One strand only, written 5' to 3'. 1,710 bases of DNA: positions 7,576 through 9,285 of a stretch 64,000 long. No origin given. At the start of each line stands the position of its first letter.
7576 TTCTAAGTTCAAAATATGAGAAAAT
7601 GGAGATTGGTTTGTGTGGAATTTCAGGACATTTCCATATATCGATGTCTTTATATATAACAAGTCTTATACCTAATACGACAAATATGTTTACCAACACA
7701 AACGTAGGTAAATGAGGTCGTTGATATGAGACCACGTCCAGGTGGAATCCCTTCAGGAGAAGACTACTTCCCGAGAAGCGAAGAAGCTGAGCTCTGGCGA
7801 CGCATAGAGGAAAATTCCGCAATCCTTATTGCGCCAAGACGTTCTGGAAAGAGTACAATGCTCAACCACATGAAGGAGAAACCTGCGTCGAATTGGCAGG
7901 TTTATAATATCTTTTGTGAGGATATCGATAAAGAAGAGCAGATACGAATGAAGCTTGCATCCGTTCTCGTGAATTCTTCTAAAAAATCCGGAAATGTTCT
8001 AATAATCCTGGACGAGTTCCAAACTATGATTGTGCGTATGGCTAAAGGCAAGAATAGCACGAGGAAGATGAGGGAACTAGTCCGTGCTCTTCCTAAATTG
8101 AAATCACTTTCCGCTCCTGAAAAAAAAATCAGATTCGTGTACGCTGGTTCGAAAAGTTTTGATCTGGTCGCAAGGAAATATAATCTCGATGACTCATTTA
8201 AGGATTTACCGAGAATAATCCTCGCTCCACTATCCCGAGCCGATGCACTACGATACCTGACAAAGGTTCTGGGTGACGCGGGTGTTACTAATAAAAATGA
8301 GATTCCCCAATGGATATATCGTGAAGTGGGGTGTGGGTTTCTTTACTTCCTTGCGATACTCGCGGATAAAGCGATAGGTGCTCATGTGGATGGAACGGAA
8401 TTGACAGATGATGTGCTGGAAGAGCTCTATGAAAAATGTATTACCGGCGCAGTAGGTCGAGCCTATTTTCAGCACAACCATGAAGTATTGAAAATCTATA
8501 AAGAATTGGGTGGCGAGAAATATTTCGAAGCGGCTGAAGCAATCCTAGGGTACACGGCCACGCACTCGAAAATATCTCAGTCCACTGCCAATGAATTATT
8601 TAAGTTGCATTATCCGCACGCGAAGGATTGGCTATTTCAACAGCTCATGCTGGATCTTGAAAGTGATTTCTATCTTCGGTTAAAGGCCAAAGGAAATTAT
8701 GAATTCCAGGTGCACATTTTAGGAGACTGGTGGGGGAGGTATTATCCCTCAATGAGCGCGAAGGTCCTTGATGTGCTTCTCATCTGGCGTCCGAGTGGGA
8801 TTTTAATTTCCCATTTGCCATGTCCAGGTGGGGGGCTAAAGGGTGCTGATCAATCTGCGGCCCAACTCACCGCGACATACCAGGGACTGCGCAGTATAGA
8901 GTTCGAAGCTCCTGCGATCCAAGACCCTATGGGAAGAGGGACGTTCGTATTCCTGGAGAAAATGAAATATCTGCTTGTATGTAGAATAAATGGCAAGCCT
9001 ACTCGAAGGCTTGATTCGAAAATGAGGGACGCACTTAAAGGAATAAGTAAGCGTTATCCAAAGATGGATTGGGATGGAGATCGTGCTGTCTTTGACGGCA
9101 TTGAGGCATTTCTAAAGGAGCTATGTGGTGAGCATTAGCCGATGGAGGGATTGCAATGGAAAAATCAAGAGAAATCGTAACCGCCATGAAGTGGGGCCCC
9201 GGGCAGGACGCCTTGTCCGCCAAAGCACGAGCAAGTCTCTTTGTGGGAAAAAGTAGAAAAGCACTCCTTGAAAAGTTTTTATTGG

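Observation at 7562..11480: AT-rich island carrying a two-gene module of tandem STAND-like P-loop NTPases, one with wHTH plus TPR: a candidate undescribed defence or signalling system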

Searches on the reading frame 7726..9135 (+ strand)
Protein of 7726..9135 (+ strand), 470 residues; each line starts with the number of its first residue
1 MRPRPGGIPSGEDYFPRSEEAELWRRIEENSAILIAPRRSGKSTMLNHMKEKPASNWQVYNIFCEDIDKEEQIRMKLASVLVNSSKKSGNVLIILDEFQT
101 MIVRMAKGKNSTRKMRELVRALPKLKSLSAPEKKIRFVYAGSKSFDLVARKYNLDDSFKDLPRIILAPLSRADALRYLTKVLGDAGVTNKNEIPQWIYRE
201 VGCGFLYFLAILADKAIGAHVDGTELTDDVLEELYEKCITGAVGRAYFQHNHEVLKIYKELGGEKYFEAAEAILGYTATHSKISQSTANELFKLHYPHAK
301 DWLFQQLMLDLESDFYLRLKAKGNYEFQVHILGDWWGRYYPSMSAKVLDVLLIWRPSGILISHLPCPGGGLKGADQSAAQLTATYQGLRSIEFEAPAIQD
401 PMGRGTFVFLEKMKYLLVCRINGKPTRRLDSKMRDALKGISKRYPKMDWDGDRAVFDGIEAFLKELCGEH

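Call 3: search_protein_families(library=pfam, proteins=[window:7726-9135:+], max_evalue=1)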
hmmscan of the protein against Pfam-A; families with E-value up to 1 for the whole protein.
window:7726-9135:+ (470 aa): 8 families
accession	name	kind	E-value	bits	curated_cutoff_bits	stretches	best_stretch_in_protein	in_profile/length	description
PF13173.12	AAA_14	-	7.4e-09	36.1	27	1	32-148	5-104/129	AAA domain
PF13401.12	AAA_22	-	0.00025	21.8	27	1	82-146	76-127/130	AAA domain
PF09820.16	AAA-ATPase_like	-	0.00069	19.9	26.1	1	60-122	110-173/201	Predicted AAA-ATPase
PF01637.24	ATPase_2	-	0.0084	16.4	33.2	0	75-129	98-142/225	ATPase domain predominantly from Archaea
PF00004.35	AAA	-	0.029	15.2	21.2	1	33-144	2-111/131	ATPase family associated with various cellular activities (AAA)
PF18532.6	DUF5621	-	0.081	13.1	25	1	288-311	60-83/139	Domain of unknown function (DUF5621)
PF13481.12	AAA_25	-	0.17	12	27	0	79-125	132-176/195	AAA domain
PF08242.18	Methyltransf_12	-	0.25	12.5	30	0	200-233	2-35/98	Methyltransferase domain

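Call 4: search_protein_families(library=padloc, proteins=[window:7726-9135:+], max_evalue=1)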
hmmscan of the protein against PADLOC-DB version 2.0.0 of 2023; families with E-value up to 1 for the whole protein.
window:7726-9135:+ (470 aa): 6 families
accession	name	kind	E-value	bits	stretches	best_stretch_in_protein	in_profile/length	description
PDLC04789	PDC-S01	-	1.6e-05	22.2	1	17-100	4-84/375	-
PDLC04787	PDC-S01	-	3.2e-05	21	1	31-100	29-103/412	-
PDLC04791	PDC-S01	-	8e-05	19.5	1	15-100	2-91/395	-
PDLC04140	mad8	-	0.0029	15.2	1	31-145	29-100/314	mads_8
PDLC04164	AriA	-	0.0046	14.5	1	24-116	22-114/253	-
PDLC04790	PDC-S01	-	0.044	10.5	1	13-99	10-88/422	-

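Call 5: search_protein_families(library=ncbifam, proteins=[window:7726-9135:+], max_evalue=1)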
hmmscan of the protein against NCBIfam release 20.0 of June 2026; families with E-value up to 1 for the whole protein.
window:7726-9135:+ (470 aa): 2 families
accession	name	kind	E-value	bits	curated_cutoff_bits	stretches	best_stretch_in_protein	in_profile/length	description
NF047389.1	ATPase_Sll1717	subfamily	0.0024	17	75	1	14-185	16-181/454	P-loop ATPase, Sll1717 family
NF002094.0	PRK00933.1-4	equivalog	0.016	15.1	300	1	279-330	93-145/169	rRNA maturation protein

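Call 6: find_homologous_proteins(query=window:7726-9135:+)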
Query window:7726-9135:+ (470 aa): 1 proteins with E <= 0.001 among 8000 candidates.
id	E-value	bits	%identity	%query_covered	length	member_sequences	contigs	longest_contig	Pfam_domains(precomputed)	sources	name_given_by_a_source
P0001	0.0e+0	1079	100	100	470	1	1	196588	PF13173.13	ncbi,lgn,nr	ncbi:MAG: AAA family ATPase [Euryarchaeota archaeon]|nr:AAA family ATPase [Euryarchaeota archaeon]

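Call 9: find_encoding_contigs(protein=P0001, flank=10000, max_places=6)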
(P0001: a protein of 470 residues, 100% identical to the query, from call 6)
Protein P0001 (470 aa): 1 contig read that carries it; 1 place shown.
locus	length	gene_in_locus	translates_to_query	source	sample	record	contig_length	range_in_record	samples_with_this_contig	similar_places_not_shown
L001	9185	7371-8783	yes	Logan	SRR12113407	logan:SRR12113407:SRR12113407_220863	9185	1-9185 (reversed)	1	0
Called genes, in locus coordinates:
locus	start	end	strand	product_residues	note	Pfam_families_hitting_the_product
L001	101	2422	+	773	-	PF13191:AAA_16, PF13374:TPR_10 (faint), PF07721:TPR_4 (faint), PF13424:TPR_12, PF17874:TPR_MalT, PF13424:TPR_12 (weak), PF13424:TPR_12, PF13176:TPR_7 (weak), +6 more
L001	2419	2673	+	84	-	-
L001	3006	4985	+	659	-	PF08245:Mur_ligase_M, PF02875:Mur_ligase_C, PF27239:FOL3_C (faint), PF00730:HhH-GPD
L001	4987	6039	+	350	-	PF02746:MR_MLE_N, PF13378:MR_MLE_C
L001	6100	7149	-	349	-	PF17396:DUF1611_N, PF07755:DUF1611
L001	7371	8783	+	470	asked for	PF13173:AAA_14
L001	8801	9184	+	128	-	?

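Call 29: search_protein_representatives(protein=window:7726-9135:+)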
Query: 470 residues. Proteins with E-value up to 0.001 (for the whole library): 611; up to 1e-10: 179; up to 1e-30: 3. The best 150 are listed.
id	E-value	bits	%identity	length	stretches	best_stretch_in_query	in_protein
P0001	0.0e+00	1079.3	100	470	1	1-470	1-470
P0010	2.4e-31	125.6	26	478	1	3-465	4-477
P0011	3.0e-31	125.3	30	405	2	80-343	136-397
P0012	5.9e-30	121.0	25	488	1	5-459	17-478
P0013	2.7e-29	118.8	27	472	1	5-427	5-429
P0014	1.0e-28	116.9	31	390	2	87-338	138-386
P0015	2.2e-28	115.8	29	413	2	81-343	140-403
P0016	6.1e-28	114.4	28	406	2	55-340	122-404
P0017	6.0e-27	111.1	30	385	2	84-338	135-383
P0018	8.8e-27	110.5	29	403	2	69-341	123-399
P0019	9.0e-26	107.2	29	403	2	86-341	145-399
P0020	2.5e-25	105.7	31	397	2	90-339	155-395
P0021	2.3e-24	102.5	30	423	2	151-343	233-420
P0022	9.2e-24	100.6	28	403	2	88-341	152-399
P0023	3.2e-23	98.8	27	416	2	77-342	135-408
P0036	8.6e-21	90.8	28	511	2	89-340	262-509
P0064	5.6e-17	78.2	28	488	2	82-342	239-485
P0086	4.3e-15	72.0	26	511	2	80-342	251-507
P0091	1.0e-14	70.7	26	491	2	87-341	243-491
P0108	8.6e-14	67.7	25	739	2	88-340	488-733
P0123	4.1e-13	65.5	29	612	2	6-78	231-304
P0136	1.7e-12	63.4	25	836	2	83-341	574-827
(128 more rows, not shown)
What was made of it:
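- Tried and rejected: The exhaustive HMMER search was needed (call 29).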

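Call 38: find_related_loci(query=A3, collection=genome_contigs, flank=10000)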
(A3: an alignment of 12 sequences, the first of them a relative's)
Query A3 (405 aa) in genome_contigs; peptide patterns used: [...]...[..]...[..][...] (x = any residue, [..] = any of these).
600 stretches matched a pattern (row limit reached: there are more); 165 encode a relative of the query (tblastn E <= 1e-3); the best 80 are kept; 80 distinct loci.
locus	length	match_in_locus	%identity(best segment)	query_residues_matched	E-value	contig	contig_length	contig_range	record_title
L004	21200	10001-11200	35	1-398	1e-79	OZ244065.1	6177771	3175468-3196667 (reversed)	MAG: Capsulimonadaceae bacterium isolate b96f50d5-ec74-4825-8ec0-1eb044643813 genome assembly, chromosome: 1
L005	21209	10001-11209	35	2-395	6e-78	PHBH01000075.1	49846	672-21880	MAG: Deltaproteobacteria bacterium HGW-Deltaproteobacteria-15 Ig3397_v2_scaffold_1407, whole genome shotgun sequence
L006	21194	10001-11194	34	1-398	2e-76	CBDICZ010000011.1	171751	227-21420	MAG: Capsulimonadaceae bacterium isolate 4bcb7e2d-1d7b-422c-88f7-17009079899f genome assembly, contig: contig_11, whole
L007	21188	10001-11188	33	1-394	6e-75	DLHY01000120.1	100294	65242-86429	MAG TPA_asm: Chloracidobacterium sp. UBA7656 UBA7656_contig_1650, whole genome shotgun sequence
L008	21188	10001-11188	34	3-394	4e-74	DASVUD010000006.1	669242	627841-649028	MAG TPA_asm: Pyrinomonadaceae bacterium isolate SMAG_U3308 k141_364972, whole genome shotgun sequence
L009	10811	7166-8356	33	1-394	4e-72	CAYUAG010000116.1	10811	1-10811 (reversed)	MAG TPA_asm: uncultured bacterium isolate SRP068000_co4_478 genome assembly, contig: NODE_9241_length_10811_cov_6.976292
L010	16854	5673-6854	32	3-392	3e-70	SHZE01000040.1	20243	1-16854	MAG: Deltaproteobacteria bacterium isolate Baikal-deep-G137 BACOMB-C12671, whole genome shotgun sequence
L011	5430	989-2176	33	1-394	4e-70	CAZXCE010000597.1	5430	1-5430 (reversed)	MAG TPA_asm: uncultured Clostridia bacterium isolate SRP287051_co1_196 genome assembly, contig: NODE_18012_length_5430_c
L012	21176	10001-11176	32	4-394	1e-66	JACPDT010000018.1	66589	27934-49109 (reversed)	MAG: Armatimonadetes bacterium isolate NC_groundwater_316_Ag_B-0.1um_55_8 GD18-4_B1_scaffold_117218, whole genome shotgu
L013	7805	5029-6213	32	1-395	4e-66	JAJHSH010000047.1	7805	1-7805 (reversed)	MAG: Candidatus Acetothermia bacterium isolate NSHQ14B.2017.Bin6 k141_121168, whole genome shotgun sequence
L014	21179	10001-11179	30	2-395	2e-62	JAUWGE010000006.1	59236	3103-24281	MAG: Candidatus Bipolaricaulota bacterium isolate CSMAG_2234 CSMAG_2234_k141_1632654_length_59236_cov_11.7818, whole gen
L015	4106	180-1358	31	2-395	4e-62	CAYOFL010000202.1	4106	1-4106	MAG TPA_asm: uncultured Ignavibacteria bacterium isolate binchicken_co211_253 genome assembly, contig: NODE_19443_length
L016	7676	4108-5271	33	5-394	1e-60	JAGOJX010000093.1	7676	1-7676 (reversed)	MAG: Methanoculleus sp. isolate Go_SlDig_bin_367 Go_SlDig_30321_length_7676_cov_48.284806, whole genome shotgun sequence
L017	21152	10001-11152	34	5-390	3e-59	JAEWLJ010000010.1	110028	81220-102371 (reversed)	MAG: Methanobacteriota archaeon isolate OH_PBrB_84 k127_934197, whole genome shotgun sequence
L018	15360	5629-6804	32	3-392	2e-59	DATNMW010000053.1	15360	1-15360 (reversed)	MAG TPA_asm: Bryobacteraceae bacterium isolate SMAG_U11489 k141_463151, whole genome shotgun sequence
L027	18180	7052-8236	33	1-394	1e-67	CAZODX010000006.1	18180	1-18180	MAG TPA_asm: uncultured Thermotogae bacterium isolate binchicken_co71_26 genome assembly, contig: NODE_1315_length_18180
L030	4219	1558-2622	29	3-393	6e-46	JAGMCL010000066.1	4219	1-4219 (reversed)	MAG: candidate division WOR-3 bacterium isolate RS_17_14 ZL495.bin.14.fa_66, whole genome shotgun sequence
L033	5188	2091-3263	27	4-396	2e-40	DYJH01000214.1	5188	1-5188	MAG TPA_asm: Desulfonema limicola isolate FI88_41_9 Afr_mines_FI88_4421_length_5188_cov_4_130333, whole genome shotgun s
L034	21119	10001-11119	29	3-390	3e-39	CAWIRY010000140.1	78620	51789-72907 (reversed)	MAG: uncultured delta proteobacterium isolate MFD03323.bin.1.124 genome assembly, contig: contig_36082, whole genome sho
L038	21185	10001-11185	26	1-390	1e-22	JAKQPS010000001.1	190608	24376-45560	MAG: bacterium isolate USMO_maxbin.112 k141_635282, whole genome shotgun sequence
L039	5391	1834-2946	24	7-390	3e-21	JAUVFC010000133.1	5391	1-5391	MAG: Desulfobacterales bacterium isolate CSMAG_340 CSMAG_340_k127_3873327_length_5391_cov_22.2684, whole genome shotgun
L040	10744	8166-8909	24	136-390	3e-16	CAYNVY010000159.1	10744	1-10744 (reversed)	MAG TPA_asm: uncultured Enterobacteriaceae bacterium isolate SRP302447_co3_36 genome assembly, contig: NODE_17378_length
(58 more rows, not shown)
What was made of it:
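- Tried and rejected: A 12-sequence alignment worked (call 38).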

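Call 50: predict_structure(alignment_id=A2)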
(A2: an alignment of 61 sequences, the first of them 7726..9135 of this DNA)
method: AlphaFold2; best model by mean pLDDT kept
length: 470 residues; sequences in the alignment: 61
mean_pLDDT: 89.4   pTM: 0.79
mean pLDDT of the five models: 89.4, 87.9, 87.8, 87.7, 86.9
residues with pLDDT >= 90: 310; 70-90: 121; 50-70: 37; < 50: 2
segments of 3 or more residues with pLDDT < 50: none
pLDDT, mean of each block of 10 residues (from residue 1): 93 96 97 93 97 97 96 96 94 96 88 93 89 95 88 94 96 97 91 96 96 97 94 90 89 91 93 92 94 93 95 94 95 91 73 87 74 63 68 70 78 89 80 91 84 89 75
secondary structure, 60 per line:
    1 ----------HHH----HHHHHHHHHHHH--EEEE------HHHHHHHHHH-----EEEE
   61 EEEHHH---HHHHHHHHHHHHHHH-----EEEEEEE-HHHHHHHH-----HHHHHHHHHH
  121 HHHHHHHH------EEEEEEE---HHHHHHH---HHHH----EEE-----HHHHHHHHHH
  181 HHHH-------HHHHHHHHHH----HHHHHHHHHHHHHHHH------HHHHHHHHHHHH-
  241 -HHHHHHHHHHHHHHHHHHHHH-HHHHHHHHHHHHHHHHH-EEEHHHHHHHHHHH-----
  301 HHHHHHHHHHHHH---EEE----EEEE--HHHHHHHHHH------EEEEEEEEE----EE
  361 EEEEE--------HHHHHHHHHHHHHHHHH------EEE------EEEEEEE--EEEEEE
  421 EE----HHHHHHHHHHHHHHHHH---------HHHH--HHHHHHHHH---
elements in order: H18-29 E32-35 H42-51 E57-63 H70-84 E90-96 H98-105 H111-128 E135-141 H145-151 H155-158 E163-165 H171-184 H192-201 H206-221 H228-239 H242-262 H264-280 E282-284 H285-295 H301-313 E317-319 E324-327 H330-339 E346-354 E359-365 H374-390 E397-399 E406-412 E415-422 H427-443 H453-456 H459-467
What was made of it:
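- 8221..8754 (+): g1 residues 166-343: helical lid plus winged helix, ending in the family motif DWWxR (W335, W336). Secondary structure of the AF2 model (call 50).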

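Call 54: search_protein_families(library=pfam, proteins=[L030:451-1185:+, L033:985-1722:+, L039:711-1517:+, L040:6646-7467:+, L034:9641-11131:+, L034:11389-12900:+, L033:1725-3272:+, L013:2425-4926:+, L027:4602-6959:+], max_evalue=0.01)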
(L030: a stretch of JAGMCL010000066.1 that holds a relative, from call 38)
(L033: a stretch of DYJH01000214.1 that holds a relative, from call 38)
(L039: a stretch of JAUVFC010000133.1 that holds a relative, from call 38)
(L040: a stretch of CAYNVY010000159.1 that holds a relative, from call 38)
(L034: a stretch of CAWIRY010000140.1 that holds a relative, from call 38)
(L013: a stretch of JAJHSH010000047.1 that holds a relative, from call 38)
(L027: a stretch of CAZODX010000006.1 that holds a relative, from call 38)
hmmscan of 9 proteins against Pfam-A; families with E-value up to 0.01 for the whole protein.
L030:451-1185:+ (245 aa): 2 families
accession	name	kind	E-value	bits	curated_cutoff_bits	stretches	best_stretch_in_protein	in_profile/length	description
PF04607.23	RelA_SpoT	-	9.7e-16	58.5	27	1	82-204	3-112/113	Region found in RelA / SpoT proteins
PF21778.2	DUF6873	-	0.0023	17.7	27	1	9-109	5-107/228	Family of unknown function (DUF6873)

L033:985-1722:+ (246 aa): 1 family
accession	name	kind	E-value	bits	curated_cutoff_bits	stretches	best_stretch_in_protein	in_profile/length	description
PF04607.23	RelA_SpoT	-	2e-11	44.6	27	1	72-196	2-109/113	Region found in RelA / SpoT proteins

L039:711-1517:+ (269 aa): 1 family
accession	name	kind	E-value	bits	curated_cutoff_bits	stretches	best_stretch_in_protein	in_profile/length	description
PF04607.23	RelA_SpoT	-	0.00031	21.4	27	1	95-217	4-99/113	Region found in RelA / SpoT proteins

L040:6646-7467:+ (274 aa): 0 families

L034:9641-11131:+ (497 aa): 5 families
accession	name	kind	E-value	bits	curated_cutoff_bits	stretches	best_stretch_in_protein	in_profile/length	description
PF01637.24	ATPase_2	-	2.4e-06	28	33.2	1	132-174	1-46/225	ATPase domain predominantly from Archaea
PF13401.12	AAA_22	-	2.6e-05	25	27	1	148-266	4-97/130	AAA domain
PF25201.1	nSTAND6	-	0.00069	20.1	27.7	1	133-200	2-69/148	Novel STAND NTPase 6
PF13173.12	AAA_14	-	0.0025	18.3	27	0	151-187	4-39/129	AAA domain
PF14516.12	AAA_35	-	0.0031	16.8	27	1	152-188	34-70/331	AAA-like domain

L034:11389-12900:+ (504 aa): 3 families
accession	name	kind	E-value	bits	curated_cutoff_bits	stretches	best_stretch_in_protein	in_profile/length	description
PF11794.13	HpaB_N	-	1.3e-83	281.2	35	1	3-267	1-270/270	4-hydroxyphenylacetate 3-hydroxylase N terminal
PF03241.18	HpaB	-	1.5e-55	188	25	1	277-484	4-202/202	4-hydroxyphenylacetate 3-hydroxylase C terminal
PF02770.24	Acyl-CoA_dh_M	-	0.0053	17.3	33.3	0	173-226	22-74/97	Acyl-CoA dehydrogenase, middle domain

L033:1725-3272:+ (516 aa): 6 families
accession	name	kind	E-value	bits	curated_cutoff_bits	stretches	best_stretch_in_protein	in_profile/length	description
PF01637.24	ATPase_2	-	2.5e-09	37.7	33.2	1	133-315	1-158/225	ATPase domain predominantly from Archaea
PF09820.16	AAA-ATPase_like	-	2.2e-06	28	26.1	1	142-310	23-188/201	Predicted AAA-ATPase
PF13401.12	AAA_22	-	2.4e-05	25.1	27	1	149-317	4-127/130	AAA domain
PF13173.12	AAA_14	-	0.00019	21.9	27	0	151-196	3-48/129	AAA domain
PF14516.12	AAA_35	-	0.0022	17.3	27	1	125-187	4-69/331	AAA-like domain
PF20720.3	nSTAND3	-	0.0056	16.8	27.2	0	137-196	4-62/155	Novel STAND NTPase 3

L013:2425-4926:+ (834 aa): 4 families
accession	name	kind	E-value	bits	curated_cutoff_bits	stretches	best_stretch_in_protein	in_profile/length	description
PF00488.27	MutS_V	-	2.8e-34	119.2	30.2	1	376-557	1-185/188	MutS domain V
PF01713.27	Smr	-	1.4e-22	80.1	25.7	1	758-832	1-76/77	Smr domain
PF05192.23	MutS_III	-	3.3e-06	28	34.1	1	72-326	28-192/194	MutS domain III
PF25764.1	KIF21A_4th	-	0.00085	19.5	33.1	1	553-634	49-130/183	KIF21A-like domain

L027:4602-6959:+ (786 aa): 4 families
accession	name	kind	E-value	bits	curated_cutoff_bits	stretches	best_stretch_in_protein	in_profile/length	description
PF00488.27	MutS_V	-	1.5e-33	116.8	30.2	1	330-511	1-185/188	MutS domain V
PF01713.27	Smr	-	1.1e-22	80.4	25.7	1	710-784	1-76/77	Smr domain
PF05192.23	MutS_III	-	9.7e-07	29.7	34.1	1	38-281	42-193/194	MutS domain III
PF20297.4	MSSS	-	0.00062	19.8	26.8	1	642-678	5-42/42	MutS2 and Smr-associated SH3 domain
